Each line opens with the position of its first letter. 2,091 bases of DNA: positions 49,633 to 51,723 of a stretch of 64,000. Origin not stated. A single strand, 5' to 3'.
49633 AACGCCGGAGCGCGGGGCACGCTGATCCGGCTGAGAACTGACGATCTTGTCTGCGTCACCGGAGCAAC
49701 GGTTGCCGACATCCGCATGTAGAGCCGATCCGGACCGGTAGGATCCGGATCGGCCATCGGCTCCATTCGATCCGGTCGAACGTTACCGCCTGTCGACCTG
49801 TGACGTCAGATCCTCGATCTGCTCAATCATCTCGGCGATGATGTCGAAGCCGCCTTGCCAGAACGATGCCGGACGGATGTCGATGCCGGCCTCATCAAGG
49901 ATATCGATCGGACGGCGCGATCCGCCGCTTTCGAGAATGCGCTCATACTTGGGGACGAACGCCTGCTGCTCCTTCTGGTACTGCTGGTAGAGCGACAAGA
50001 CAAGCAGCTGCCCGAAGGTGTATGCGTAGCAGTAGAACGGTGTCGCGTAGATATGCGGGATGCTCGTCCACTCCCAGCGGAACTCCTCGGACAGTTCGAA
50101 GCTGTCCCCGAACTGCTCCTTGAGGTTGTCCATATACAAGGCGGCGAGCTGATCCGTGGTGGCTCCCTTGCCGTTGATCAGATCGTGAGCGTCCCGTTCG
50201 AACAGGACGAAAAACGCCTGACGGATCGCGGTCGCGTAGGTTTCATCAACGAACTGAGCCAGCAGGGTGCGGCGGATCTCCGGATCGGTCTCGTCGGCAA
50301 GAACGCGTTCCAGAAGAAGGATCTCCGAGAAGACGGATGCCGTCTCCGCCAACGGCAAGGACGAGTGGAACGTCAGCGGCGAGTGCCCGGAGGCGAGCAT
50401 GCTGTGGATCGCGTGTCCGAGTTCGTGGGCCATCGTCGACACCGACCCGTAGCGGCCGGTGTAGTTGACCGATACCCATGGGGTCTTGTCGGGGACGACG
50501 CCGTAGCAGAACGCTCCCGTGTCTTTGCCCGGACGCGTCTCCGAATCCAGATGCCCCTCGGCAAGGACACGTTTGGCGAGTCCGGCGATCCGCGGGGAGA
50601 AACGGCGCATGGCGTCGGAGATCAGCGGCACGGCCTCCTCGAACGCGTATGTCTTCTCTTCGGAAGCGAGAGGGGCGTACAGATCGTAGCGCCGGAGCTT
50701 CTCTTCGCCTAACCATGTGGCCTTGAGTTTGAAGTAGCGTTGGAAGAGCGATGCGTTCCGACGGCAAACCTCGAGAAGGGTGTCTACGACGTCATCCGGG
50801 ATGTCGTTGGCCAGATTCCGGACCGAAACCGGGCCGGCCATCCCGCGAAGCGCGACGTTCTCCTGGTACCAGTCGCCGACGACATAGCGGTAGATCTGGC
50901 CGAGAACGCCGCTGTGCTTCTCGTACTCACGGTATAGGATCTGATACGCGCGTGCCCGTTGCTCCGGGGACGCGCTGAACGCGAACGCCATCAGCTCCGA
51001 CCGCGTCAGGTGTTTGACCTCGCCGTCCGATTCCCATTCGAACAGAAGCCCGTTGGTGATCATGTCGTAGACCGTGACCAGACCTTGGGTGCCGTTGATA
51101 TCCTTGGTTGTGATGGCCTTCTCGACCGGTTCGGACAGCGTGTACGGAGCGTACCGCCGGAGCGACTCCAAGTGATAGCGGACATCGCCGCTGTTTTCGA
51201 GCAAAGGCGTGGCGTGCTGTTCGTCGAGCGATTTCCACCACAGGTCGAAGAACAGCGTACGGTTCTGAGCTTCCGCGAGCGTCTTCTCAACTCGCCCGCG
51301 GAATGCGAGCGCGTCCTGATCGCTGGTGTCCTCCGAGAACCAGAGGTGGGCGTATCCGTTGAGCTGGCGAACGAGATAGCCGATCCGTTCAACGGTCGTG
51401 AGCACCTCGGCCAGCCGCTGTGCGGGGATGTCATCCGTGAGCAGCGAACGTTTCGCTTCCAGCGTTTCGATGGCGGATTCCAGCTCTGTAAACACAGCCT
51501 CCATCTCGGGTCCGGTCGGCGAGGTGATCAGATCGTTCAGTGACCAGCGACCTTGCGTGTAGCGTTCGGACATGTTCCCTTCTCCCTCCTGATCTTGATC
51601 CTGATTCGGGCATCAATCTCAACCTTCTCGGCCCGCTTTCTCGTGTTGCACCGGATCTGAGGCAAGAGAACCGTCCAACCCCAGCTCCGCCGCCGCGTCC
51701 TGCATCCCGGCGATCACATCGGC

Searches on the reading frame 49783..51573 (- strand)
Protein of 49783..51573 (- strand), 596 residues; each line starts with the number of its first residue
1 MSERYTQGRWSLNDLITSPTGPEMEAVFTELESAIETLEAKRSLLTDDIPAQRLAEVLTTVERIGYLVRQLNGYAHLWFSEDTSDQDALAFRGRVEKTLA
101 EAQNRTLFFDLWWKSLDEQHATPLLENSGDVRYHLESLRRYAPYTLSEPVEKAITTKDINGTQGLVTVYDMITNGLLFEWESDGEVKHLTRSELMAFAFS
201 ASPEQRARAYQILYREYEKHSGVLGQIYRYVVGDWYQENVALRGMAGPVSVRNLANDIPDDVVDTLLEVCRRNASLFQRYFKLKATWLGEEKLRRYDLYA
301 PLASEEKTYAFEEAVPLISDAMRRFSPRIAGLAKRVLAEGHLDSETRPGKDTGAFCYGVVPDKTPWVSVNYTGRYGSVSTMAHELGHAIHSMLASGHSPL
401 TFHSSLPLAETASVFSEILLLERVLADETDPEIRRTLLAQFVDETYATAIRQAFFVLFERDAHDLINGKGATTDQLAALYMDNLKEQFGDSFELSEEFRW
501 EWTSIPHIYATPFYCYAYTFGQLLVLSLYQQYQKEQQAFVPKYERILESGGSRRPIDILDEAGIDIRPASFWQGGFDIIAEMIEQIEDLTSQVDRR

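Call 59: search_protein_families(library=pfam, proteins=[window:49783-51573:-])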
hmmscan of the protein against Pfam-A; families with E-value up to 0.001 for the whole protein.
window:49783-51573:- (596 aa): 2 families
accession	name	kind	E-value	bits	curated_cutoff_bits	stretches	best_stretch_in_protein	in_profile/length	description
PF01432.26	Peptidase_M3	-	2.9e-41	142.7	27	1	201-573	6-452/457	Peptidase family M3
PF08439.15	Peptidase_M3_N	-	0.00016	22.2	25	1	115-170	4-62/70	Oligopeptidase F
